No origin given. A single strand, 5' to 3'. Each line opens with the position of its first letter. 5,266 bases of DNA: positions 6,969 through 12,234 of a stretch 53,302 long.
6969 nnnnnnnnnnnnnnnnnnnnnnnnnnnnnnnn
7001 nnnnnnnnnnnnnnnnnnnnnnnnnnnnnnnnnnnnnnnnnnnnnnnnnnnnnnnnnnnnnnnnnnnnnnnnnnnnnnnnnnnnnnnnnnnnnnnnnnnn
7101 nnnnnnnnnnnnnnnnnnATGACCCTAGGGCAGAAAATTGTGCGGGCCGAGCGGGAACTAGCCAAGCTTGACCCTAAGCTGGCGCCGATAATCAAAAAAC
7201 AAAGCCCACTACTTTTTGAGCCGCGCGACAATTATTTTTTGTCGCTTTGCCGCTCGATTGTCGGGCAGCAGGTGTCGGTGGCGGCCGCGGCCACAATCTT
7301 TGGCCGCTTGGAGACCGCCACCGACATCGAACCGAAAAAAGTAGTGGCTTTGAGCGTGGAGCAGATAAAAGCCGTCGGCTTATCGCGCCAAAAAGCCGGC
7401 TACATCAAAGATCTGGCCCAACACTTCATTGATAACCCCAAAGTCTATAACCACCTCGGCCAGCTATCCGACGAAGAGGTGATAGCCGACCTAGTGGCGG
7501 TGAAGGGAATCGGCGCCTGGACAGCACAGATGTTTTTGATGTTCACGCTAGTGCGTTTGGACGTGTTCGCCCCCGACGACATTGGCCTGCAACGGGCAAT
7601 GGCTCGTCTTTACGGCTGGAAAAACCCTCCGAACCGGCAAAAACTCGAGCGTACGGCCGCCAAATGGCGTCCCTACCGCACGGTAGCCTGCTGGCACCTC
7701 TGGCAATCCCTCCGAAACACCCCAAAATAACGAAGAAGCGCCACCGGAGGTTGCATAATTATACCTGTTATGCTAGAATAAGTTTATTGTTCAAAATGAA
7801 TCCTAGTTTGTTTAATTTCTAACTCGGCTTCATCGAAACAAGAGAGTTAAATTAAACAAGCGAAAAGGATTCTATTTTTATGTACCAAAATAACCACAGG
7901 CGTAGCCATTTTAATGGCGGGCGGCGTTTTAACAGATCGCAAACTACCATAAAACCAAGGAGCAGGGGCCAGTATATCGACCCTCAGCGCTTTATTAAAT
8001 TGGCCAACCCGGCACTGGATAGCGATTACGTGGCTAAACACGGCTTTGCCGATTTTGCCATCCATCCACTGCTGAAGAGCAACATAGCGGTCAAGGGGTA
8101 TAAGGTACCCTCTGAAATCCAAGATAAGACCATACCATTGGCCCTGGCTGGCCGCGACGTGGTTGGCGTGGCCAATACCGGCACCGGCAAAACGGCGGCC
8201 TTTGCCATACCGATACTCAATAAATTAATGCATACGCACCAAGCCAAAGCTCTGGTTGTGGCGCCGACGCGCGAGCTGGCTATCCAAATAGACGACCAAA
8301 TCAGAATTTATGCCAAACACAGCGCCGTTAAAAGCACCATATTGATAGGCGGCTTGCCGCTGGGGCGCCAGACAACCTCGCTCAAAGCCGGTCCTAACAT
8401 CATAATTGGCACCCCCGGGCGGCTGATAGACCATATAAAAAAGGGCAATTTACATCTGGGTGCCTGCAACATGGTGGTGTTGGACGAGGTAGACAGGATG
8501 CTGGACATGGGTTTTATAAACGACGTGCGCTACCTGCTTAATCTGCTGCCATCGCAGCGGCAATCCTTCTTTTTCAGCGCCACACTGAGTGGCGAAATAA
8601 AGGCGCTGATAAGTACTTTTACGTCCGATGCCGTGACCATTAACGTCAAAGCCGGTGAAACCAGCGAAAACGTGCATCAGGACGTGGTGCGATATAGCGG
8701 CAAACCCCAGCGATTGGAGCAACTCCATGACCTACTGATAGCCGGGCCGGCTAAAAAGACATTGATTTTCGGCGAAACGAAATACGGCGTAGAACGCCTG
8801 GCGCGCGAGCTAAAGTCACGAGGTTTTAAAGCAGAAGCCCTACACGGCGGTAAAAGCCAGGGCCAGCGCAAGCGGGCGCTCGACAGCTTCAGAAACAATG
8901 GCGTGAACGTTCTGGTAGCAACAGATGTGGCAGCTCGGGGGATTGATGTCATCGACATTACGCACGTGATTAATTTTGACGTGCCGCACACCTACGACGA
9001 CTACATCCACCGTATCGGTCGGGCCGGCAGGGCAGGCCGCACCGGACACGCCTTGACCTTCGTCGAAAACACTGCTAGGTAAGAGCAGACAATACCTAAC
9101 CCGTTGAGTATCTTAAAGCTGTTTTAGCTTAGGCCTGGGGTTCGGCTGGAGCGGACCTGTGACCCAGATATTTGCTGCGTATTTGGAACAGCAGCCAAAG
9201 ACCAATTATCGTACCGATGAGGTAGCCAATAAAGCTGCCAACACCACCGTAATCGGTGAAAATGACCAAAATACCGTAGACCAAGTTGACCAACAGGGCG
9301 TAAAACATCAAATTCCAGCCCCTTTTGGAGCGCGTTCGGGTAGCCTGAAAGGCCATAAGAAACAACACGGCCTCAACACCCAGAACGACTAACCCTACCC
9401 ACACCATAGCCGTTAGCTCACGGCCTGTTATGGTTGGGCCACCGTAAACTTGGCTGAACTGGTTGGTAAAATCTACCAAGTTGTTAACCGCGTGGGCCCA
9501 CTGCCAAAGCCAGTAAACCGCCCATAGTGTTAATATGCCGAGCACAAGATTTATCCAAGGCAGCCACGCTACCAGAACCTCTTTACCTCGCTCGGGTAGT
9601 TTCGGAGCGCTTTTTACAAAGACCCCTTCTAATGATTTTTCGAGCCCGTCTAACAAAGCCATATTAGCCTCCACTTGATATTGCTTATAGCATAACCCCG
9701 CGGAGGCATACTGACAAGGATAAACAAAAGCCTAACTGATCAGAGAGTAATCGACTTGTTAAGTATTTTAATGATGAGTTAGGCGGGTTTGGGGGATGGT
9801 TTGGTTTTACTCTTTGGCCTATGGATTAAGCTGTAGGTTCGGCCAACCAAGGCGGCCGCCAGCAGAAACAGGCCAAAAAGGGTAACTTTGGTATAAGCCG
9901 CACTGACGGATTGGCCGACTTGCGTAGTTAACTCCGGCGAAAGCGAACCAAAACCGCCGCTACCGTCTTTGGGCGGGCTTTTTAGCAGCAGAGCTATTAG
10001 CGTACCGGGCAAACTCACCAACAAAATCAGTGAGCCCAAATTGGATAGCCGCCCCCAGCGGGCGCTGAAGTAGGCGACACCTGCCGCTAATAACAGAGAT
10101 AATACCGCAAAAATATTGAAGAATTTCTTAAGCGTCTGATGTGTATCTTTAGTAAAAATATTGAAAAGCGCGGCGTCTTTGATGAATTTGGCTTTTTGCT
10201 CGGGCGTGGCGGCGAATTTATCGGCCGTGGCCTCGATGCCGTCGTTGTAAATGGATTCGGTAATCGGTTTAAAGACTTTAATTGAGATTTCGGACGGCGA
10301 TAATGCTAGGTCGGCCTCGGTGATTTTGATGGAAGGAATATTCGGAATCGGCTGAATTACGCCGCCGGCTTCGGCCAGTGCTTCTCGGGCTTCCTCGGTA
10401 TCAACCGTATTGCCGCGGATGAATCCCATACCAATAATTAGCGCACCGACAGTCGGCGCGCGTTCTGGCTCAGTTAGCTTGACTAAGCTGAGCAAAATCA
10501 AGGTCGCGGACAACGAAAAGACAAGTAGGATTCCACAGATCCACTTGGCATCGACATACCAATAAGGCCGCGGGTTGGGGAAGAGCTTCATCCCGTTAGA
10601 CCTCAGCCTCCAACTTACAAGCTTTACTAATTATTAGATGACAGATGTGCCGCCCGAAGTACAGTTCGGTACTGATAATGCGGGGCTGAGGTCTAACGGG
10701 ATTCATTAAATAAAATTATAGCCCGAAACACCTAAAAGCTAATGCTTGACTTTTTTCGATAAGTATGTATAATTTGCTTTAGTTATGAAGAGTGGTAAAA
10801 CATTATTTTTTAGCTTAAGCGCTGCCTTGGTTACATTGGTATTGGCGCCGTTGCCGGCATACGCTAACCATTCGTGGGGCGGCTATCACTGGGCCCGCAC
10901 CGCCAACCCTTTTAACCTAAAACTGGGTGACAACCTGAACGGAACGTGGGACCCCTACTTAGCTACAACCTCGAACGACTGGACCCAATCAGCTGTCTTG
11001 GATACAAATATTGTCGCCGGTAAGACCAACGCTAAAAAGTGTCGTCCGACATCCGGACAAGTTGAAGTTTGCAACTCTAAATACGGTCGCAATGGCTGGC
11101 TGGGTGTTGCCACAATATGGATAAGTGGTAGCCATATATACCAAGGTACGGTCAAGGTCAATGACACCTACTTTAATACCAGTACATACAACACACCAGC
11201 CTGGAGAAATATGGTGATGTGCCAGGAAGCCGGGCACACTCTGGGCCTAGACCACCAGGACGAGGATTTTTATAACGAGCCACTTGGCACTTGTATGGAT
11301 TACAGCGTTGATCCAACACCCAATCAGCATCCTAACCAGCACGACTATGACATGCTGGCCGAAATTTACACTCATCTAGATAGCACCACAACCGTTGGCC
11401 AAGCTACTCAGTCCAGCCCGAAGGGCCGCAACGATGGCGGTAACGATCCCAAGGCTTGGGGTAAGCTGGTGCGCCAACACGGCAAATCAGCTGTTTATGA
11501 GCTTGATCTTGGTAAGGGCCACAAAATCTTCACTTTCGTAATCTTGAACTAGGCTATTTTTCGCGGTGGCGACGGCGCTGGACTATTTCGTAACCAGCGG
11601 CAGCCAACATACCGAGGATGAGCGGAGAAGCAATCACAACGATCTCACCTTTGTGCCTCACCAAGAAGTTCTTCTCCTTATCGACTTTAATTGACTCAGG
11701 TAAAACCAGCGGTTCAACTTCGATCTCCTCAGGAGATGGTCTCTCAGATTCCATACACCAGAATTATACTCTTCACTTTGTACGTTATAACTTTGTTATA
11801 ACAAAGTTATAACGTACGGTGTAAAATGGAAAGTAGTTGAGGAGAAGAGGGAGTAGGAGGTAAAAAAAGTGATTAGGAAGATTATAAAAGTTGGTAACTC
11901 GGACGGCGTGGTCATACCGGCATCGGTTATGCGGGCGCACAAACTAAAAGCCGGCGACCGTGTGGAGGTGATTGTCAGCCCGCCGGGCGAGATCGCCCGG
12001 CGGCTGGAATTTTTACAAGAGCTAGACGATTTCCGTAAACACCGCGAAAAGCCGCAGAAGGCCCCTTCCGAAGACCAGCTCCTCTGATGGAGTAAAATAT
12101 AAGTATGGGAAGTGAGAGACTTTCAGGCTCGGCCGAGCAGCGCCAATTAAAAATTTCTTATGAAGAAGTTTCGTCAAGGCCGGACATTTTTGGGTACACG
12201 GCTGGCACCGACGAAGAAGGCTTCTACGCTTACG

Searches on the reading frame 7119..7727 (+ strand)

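Call 91: search_protein_families(library=pfam, proteins=[window:7119-7727:+], max_evalue=0.001)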
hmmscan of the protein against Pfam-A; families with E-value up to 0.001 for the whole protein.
window:7119-7727:+ (203 aa): 1 family
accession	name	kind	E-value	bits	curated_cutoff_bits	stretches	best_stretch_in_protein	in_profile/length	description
PF00730.31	HhH-GPD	-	4e-18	66.2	26.2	1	45-183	2-105/108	HhH-GPD superfamily base excision DNA repair protein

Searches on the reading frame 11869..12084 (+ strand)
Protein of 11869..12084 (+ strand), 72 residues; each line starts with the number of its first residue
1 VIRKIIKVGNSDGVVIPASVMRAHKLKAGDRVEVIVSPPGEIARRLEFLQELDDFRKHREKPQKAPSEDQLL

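Call 91: search_protein_families(library=pfam, proteins=[window:11869-12084:+], max_evalue=0.001)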
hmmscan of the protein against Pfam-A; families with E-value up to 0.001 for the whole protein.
window:11869-12084:+ (72 aa): 1 family
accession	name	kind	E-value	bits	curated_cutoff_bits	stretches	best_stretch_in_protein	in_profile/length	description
PF04014.23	MazE_antitoxin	-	7.8e-09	35.8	24.7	1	6-42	2-38/48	Antidote-toxin recognition MazE, bacterial antitoxin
